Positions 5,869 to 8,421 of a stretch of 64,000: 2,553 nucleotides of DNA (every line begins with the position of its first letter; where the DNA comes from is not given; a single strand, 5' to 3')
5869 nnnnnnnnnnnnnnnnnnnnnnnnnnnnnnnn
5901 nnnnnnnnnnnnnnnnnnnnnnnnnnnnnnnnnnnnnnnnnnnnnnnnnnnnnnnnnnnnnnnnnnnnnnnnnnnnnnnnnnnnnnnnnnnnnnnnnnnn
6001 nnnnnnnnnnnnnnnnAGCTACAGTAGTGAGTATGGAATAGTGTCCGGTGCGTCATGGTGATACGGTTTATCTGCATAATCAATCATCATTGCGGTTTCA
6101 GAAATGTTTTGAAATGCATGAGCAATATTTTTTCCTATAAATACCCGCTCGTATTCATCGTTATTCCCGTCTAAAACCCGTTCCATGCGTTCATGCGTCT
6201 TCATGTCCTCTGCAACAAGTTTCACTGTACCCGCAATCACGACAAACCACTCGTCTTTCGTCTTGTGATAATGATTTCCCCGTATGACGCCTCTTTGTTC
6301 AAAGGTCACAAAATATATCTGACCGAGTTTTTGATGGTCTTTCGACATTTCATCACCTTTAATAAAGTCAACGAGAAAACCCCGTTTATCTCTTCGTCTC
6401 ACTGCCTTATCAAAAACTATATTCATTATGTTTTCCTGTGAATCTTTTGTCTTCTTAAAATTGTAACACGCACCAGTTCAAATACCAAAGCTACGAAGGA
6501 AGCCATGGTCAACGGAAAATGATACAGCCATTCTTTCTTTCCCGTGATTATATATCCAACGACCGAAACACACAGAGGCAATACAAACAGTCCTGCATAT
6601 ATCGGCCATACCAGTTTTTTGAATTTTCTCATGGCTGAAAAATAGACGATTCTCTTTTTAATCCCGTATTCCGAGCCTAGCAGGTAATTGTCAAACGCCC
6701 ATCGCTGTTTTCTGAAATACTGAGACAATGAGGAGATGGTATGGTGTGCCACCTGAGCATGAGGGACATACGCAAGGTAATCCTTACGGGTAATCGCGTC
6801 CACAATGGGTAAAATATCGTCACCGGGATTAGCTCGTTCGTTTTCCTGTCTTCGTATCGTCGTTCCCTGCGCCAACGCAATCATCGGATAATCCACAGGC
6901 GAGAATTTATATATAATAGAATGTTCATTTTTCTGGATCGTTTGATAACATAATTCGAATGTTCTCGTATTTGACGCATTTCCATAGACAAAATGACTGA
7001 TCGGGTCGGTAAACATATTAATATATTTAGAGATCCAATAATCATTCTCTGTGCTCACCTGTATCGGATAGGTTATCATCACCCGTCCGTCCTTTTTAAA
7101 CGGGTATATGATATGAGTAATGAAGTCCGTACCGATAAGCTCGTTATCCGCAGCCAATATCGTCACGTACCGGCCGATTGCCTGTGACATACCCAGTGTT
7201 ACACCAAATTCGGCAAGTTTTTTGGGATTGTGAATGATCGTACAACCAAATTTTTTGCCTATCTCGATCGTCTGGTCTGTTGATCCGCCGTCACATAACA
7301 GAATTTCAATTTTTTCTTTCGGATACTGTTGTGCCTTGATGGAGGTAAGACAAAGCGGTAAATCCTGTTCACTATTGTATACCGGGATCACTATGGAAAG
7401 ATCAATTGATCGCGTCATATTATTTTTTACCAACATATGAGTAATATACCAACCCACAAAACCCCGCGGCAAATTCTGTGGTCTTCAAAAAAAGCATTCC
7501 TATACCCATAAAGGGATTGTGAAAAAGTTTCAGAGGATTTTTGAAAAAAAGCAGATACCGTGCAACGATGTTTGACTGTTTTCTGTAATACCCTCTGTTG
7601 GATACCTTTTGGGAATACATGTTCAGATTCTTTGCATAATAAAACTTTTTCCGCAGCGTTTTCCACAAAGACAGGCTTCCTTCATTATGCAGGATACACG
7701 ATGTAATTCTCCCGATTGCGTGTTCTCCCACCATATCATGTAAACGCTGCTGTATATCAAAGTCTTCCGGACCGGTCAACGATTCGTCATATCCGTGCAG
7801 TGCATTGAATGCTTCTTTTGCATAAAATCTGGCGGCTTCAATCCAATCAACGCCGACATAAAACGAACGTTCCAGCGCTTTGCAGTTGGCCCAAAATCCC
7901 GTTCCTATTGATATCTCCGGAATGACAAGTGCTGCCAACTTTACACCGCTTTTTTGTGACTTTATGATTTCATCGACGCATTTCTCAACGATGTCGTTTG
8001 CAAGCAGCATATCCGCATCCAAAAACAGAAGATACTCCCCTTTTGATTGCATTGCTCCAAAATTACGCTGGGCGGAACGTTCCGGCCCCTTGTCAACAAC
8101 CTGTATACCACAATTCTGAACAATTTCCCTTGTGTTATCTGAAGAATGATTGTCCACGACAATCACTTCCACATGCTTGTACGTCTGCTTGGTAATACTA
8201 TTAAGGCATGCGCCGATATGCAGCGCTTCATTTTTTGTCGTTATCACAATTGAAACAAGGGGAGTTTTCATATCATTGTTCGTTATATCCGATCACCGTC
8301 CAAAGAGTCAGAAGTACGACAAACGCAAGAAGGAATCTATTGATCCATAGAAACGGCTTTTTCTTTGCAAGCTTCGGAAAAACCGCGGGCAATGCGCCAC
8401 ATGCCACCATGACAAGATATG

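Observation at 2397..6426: fdtA-fdtC-fdtB-like trio plus fcl: predicted dTDP-3-acetamido-3,6-dideoxyhexose and GDP-L-fucose supply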

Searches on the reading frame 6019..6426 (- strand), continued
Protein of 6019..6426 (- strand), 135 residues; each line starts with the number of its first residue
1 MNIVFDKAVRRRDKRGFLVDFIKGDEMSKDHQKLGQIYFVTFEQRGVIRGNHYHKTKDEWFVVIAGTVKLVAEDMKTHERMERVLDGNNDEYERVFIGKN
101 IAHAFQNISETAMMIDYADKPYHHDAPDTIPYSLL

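Call 62: search_protein_families(library=pfam, proteins=[P0129, P0133, P0196, P0267, P0126, P0016], max_evalue=0.0001)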
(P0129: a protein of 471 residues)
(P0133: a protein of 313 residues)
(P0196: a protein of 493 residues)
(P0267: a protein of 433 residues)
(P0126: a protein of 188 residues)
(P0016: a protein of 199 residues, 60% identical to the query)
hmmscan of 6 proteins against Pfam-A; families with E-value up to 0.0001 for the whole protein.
P0129 (471 aa): 4 families
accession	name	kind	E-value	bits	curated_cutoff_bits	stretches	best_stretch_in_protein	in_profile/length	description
PF00535.33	Glycos_transf_2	-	5.5e-26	91.9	23.3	1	11-122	1-116/168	Glycosyl transferase family 2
PF05523.17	FdtA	-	1e-12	48.4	23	1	347-466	8-119/131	WxcM-like, C-terminal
PF14667.12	Polysacc_synt_C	-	1.8e-11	44.6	28.7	1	352-464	3-107/111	Polysaccharide biosynthesis C-terminal domain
PF13641.12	Glyco_tranf_2_3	-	3.5e-11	44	27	1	8-124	1-123/230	Glycosyltransferase like family 2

P0133 (313 aa): 6 families
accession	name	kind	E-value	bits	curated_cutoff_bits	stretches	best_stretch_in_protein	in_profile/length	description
PF00535.33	Glycos_transf_2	-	1.8e-37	129.3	23.3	1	147-306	1-166/168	Glycosyl transferase family 2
PF10111.15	Glyco_tranf_2_2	-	9.4e-17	61.8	27.3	1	147-311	1-182/276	Glycosyltransferase like family 2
PF13641.12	Glyco_tranf_2_3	-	1e-15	58.8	27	1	144-312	1-179/230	Glycosyltransferase like family 2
PF14667.12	Polysacc_synt_C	-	1.3e-13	51.4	28.7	1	15-131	4-111/111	Polysaccharide biosynthesis C-terminal domain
PF05523.17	FdtA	-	1e-05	25.8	23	1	7-125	6-116/131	WxcM-like, C-terminal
PF00908.23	dTDP_sugar_isom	-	3.2e-05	24.2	27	1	10-126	13-136/168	dTDP-4-dehydrorhamnose 3,5-epimerase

P0196 (493 aa): 12 families
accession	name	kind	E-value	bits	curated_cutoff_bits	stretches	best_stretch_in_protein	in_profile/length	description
PF01370.27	Epimerase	-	1e-51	176.1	20.9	1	12-240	1-237/240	NAD dependent epimerase/dehydratase family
PF16363.11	GDP_Man_Dehyd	-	2.6e-49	168.9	27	1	13-307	1-331/332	GDP-mannose 4,6 dehydratase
PF14667.12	Polysacc_synt_C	-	3.6e-24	85.5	28.7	1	363-478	2-110/111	Polysaccharide biosynthesis C-terminal domain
PF04321.23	RmlD_sub_bind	-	2.9e-13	50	27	1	12-158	3-132/287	RmlD substrate binding domain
PF01073.25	3Beta_HSD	-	7.4e-12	45.3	22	1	13-226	1-225/280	3-beta hydroxysteroid dehydrogenase/isomerase family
PF02719.21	Polysacc_synt_2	-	4.4e-10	39.7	20.2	1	12-123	1-123/293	Polysaccharide biosynthesis protein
PF07993.18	NAD_binding_4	-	1.3e-08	34.8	20.1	0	14-48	1-38/258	Male sterility protein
PF00106.31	adh_short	-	8.7e-07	29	26.6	1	12-78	3-73/195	short chain dehydrogenase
PF13460.12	NAD_binding_10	-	9.6e-07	29.3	27.2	1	16-158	1-127/184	NAD(P)H-binding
PF00190.28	Cupin_1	-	2.2e-06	27.8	22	1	394-471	42-118/151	Cupin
PF05523.17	FdtA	-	4.7e-06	26.9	23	1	357-475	6-118/131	WxcM-like, C-terminal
PF05368.20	NmrA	-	3.5e-05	24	27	1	12-77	5-71/298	NmrA-like family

P0267 (433 aa): 4 families
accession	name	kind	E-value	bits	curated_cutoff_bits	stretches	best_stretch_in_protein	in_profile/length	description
PF01370.27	Epimerase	-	4.3e-20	72.6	20.9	1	7-232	3-240/240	NAD dependent epimerase/dehydratase family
PF14667.12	Polysacc_synt_C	-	1.1e-15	58.1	28.7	1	316-427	2-107/111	Polysaccharide biosynthesis C-terminal domain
PF05523.17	FdtA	-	1e-07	32.3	23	1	309-430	5-121/131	WxcM-like, C-terminal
PF07883.17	Cupin_2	-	3.1e-05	24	27.2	0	348-416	8-67/70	Cupin domain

P0126 (188 aa): 3 families
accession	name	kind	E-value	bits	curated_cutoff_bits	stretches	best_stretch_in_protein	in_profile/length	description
PF14667.12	Polysacc_synt_C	-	5.5e-15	55.9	28.7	1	11-128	1-109/111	Polysaccharide biosynthesis C-terminal domain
PF05523.17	FdtA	-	6.3e-11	42.6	23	1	1-125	1-117/131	WxcM-like, C-terminal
PF00908.23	dTDP_sugar_isom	-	1.7e-07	31.5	27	1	3-126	7-137/168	dTDP-4-dehydrorhamnose 3,5-epimerase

P0016 (199 aa): 5 families
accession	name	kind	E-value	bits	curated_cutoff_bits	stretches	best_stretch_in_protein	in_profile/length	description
PF14667.12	Polysacc_synt_C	-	2.1e-18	66.9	28.7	1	74-191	2-110/111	Polysaccharide biosynthesis C-terminal domain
PF05523.17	FdtA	-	6e-10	39.5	23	1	65-188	3-118/131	WxcM-like, C-terminal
PF00190.28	Cupin_1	-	1e-08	35.3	22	1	78-176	14-109/151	Cupin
PF00908.23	dTDP_sugar_isom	-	7.8e-08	32.7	27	1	70-187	12-136/168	dTDP-4-dehydrorhamnose 3,5-epimerase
PF07883.17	Cupin_2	-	4.4e-06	26.7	27.2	0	108-136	9-35/70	Cupin domain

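Call 72: list_cluster_members(proteins=[window:6022-6426:-, window:5489-6016:-, window:4374-5489:-, window:2400-3359:-, window:56033-56989:-])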
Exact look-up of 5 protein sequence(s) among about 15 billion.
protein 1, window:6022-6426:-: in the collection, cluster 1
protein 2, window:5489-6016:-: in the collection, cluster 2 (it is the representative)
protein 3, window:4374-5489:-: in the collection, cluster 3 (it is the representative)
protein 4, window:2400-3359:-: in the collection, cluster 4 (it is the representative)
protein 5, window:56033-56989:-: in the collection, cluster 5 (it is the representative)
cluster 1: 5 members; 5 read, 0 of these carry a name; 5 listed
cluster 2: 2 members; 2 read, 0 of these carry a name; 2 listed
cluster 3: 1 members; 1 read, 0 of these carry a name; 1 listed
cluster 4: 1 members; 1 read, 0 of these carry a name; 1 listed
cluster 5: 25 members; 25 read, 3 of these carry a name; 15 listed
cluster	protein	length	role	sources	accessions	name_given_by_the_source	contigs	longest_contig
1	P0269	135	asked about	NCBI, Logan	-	-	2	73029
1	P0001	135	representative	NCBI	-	-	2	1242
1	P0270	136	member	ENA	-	-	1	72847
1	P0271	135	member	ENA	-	-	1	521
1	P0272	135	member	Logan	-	-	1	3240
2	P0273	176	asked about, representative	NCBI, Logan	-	-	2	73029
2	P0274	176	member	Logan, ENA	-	-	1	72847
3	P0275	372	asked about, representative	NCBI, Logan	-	-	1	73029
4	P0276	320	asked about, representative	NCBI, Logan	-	-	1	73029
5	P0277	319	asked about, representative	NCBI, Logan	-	-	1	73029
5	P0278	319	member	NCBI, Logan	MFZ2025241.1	MAG: GDP-mannose 4,6-dehydratase [Microgenomates group bacterium]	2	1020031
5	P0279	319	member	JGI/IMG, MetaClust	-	\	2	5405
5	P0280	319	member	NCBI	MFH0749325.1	MAG: GDP-mannose 4,6-dehydratase [Candidatus Gottesmanbacteria bacterium]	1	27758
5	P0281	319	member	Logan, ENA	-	-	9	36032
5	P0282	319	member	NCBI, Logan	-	-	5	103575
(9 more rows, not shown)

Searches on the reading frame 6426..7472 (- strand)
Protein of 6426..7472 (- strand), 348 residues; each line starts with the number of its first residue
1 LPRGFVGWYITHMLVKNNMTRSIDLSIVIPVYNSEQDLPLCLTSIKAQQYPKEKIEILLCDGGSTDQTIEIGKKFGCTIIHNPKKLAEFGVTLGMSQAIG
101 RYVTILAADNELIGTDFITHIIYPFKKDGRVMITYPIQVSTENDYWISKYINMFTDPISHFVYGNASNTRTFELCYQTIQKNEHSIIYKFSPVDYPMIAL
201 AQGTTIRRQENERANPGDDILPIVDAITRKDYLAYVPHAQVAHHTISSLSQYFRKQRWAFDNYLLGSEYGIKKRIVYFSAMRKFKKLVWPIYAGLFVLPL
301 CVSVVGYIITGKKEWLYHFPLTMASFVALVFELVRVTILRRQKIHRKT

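Call 4: search_protein_families(library=ncbifam, proteins=[window:6426-7472:-], max_evalue=0.00001)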
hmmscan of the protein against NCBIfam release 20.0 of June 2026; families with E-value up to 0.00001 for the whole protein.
window:6426-7472:- (348 aa): 8 families
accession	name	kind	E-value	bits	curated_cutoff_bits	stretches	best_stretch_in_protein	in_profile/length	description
TIGR04283.1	glyco_like_mftF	equivalog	2.9e-16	59.7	182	1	25-156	1-126/221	TIGR04283 family arsenosugar biosynthesis glycosyltransferase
NF007482.0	PRK10073.1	equivalog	6.6e-13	48.4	423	1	20-114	3-100/334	glycosyltransferase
TIGR03111.1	glyc2_xrt_Gpos1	hypoth_equivalog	2.4e-11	43.1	363.95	1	19-132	45-163/439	TIGR03111 family XrtG-associated glycosyltransferase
TIGR03965.1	mycofact_glyco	equivalog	3.7e-09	36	280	1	21-83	72-137/467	mycofactocin biosynthesis glycosyltransferase MftF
NF041875.1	EPS_EpsD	equivalog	2.6e-07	30.4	370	1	25-119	1-98/325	exopolysaccharide biosynthesis glycosyltransferase EpsD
NF010496.0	PRK13915.1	equivalog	8.7e-07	28.3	262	1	13-106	23-115/307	glucosyl-3-phosphoglycerate synthase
NF038302.1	EPS_HpsE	equivalog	2.6e-06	26.6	300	1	23-110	1-97/307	hormogonium polysaccharide biosynthesis glycosyltransferase HpsE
TIGR03937.1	PgaC_IcaA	equivalog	9.6e-06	24.8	422.3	0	17-131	39-156/407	poly-beta-1,6-N-acetyl-D-glucosamine synthase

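Call 5: search_protein_families(library=pfam, proteins=[window:6426-7472:-], max_evalue=0.00001)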
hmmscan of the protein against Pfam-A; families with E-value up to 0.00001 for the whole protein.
window:6426-7472:- (348 aa): 1 family
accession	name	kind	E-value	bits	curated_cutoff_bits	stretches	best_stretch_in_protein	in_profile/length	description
PF00535.33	Glycos_transf_2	-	2.5e-20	73.5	23.3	1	26-166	1-132/168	Glycosyl transferase family 2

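Call 32: search_solved_structures(query=window:6426-7472:-, max_evalue=0.001)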
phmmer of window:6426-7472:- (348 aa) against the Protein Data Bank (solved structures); distinct sequences matched with E-value up to 0.001: 10.
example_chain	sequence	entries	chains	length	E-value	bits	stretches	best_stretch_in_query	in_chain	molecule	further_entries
6p61_A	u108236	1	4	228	1.1e-09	41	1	18-125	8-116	Glycosyltransferase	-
9omj_A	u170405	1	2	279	3.3e-08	36.2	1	22-110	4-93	Glycosyltransferase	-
9omh_A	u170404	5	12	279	3.9e-08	35.9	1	22-110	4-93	Glycosyltransferase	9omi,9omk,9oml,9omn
9omm_A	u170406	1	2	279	3.9e-08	35.9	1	22-110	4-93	Glycosyltransferase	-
5tze_C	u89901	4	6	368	1.7e-06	30.5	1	25-77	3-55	Glycosyl transferase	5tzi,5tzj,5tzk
5hea_A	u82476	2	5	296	3e-06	29.7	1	25-122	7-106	Putative glycosyltransferase (GalT1)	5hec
5tz8_A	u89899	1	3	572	3.3e-06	29.6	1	25-77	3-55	Glycosyl transferase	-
2z87_A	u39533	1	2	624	1.5e-05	27.4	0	24-74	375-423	Chondroitin synthase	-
2z86_A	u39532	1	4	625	1.5e-05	27.4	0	24-74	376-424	Chondroitin synthase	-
9jma_A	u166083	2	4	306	0.00015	24.1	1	25-119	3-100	GalNAc(5)-diNAcBac-PP-undecaprenol beta-1,3-glucosyltransferase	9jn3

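Call 56: search_solved_structures(query=A2, max_evalue=0.01)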
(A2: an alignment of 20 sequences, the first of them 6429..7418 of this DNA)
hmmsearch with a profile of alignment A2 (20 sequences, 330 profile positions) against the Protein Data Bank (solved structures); distinct sequences matched with E-value up to 0.01: 36.
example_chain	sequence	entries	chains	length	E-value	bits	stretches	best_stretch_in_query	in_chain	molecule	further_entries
5tze_C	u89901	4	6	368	1.3e-14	57.4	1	6-104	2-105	Glycosyl transferase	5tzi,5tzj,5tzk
2z87_A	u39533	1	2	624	2.3e-14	56.5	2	2-58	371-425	Chondroitin synthase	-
2z86_A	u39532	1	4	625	2.3e-14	56.5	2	2-58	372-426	Chondroitin synthase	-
5tz8_A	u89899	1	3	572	2.6e-14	56.3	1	6-104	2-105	Glycosyl transferase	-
6p61_A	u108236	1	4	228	8.4e-14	54.6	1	1-97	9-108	Glycosyltransferase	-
6yv7_B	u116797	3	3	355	3e-13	52.8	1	4-115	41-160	Glycosyl transferase, family 2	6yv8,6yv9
6yv7_A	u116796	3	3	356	3e-13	52.8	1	4-115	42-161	Glycosyl transferase, family 2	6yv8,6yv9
9omm_A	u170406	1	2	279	1e-12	51.1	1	4-96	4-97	Glycosyltransferase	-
9omh_A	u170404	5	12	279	1e-12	51.1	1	4-96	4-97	Glycosyltransferase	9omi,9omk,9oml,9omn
9omj_A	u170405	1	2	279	1.1e-12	51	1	4-96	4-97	Glycosyltransferase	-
5hea_A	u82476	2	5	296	9.3e-12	47.9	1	1-107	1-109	Putative glycosyltransferase (GalT1)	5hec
5mlz_A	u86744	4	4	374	8.4e-11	44.8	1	4-110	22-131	Dolichol monophosphate mannose synthase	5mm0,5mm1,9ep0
8vh7_A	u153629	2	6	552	2.9e-10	43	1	4-114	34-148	Heparosan synthase B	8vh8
8viw_A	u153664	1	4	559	3e-10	43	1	4-114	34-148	Heparosan synthase B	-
3bcv_A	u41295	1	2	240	3.2e-10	42.9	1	1-116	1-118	Putative glycosyltransferase protein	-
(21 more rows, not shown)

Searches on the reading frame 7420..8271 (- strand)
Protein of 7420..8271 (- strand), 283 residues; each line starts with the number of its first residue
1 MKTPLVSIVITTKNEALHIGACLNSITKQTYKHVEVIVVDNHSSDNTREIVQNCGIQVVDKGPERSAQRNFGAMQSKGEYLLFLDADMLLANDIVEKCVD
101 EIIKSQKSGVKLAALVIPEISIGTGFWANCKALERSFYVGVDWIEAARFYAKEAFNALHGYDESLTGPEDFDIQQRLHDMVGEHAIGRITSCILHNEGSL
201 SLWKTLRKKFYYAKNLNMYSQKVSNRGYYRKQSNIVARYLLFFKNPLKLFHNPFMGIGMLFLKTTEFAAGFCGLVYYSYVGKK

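Call 4: search_protein_families(library=ncbifam, proteins=[window:7420-8271:-], max_evalue=0.00001)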
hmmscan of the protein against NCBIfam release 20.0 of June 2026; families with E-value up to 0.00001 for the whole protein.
window:7420-8271:- (283 aa): 18 families
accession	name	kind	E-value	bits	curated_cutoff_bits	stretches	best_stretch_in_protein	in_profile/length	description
TIGR04283.1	glyco_like_mftF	equivalog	8.8e-26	90.9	182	1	6-181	1-173/221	TIGR04283 family arsenosugar biosynthesis glycosyltransferase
NF041875.1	EPS_EpsD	equivalog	1e-16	61.3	370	1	6-225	1-236/325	exopolysaccharide biosynthesis glycosyltransferase EpsD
TIGR03965.1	mycofact_glyco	equivalog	1.4e-15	57.2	280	1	4-214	74-298/467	mycofactocin biosynthesis glycosyltransferase MftF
NF047683.1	TeichurnBiosyTuaG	equivalog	7.5e-13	48.7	400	1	2-104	4-113/252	teichuronic acid biosynthesis protein TuaG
NF007482.0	PRK10073.1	equivalog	1.7e-12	47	423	1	2-99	4-107/334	glycosyltransferase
TIGR03937.1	PgaC_IcaA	equivalog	1.3e-11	44.2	422.3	1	3-109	44-157/407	poly-beta-1,6-N-acetyl-D-glucosamine synthase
NF045692.1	OglycostaseCruG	equivalog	7.5e-11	41.6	600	1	6-54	43-91/386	2'-O-glycosyltransferase CruG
NF050050.1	ProtGlycPglI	equivalog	1.1e-09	38.2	500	1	4-102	2-108/306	GalNAc(5)-diNAcBac-PP-undecaprenol beta-1,3-glucosyltransferase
TIGR03469.1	HpnB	hypoth_equivalog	1.1e-09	37.8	379.25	1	3-55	43-96/386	hopene-associated glycosyltransferase HpnB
TIGR04182.1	glyco_TIGR04182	equivalog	2.8e-09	36.8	325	1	6-105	2-100/293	S-layer glycoprotein N-glycosyltransferase AglJ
TIGR03111.1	glyc2_xrt_Gpos1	hypoth_equivalog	1.8e-08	33.7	363.95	1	2-103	47-157/439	TIGR03111 family XrtG-associated glycosyltransferase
NF038299.1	EPS_HpsN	equivalog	5.9e-08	32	425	1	4-109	1-113/317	hormogonium polysaccharide biosynthesis glycosyltransferase HpsN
NF010496.0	PRK13915.1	equivalog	8.9e-08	31.6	262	1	6-81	33-108/307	glucosyl-3-phosphoglycerate synthase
NF053739.1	GlytfEpsEBac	equivalog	1e-06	27.9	450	1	4-174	1-182/265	glycosyltransferase EpsE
NF038302.1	EPS_HpsE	equivalog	1.2e-06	27.8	300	1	7-100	4-109/307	hormogonium polysaccharide biosynthesis glycosyltransferase HpsE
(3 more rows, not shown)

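Call 5: search_protein_families(library=pfam, proteins=[window:7420-8271:-], max_evalue=0.00001)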
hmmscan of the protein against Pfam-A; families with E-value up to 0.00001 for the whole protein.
window:7420-8271:- (283 aa): 4 families
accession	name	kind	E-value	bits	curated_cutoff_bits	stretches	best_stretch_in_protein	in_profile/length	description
PF00535.33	Glycos_transf_2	-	6.2e-25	88.5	23.3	1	7-113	1-114/168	Glycosyl transferase family 2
PF10111.15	Glyco_tranf_2_2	-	3.2e-13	50.3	27.3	1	9-107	5-110/276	Glycosyltransferase like family 2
PF13641.12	Glyco_tranf_2_3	-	8.3e-07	29.7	27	1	6-104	3-112/230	Glycosyltransferase like family 2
PF13704.12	Glyco_tranf_2_4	-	4.6e-06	27.5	27.5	1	13-95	1-89/98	Glycosyl transferase family 2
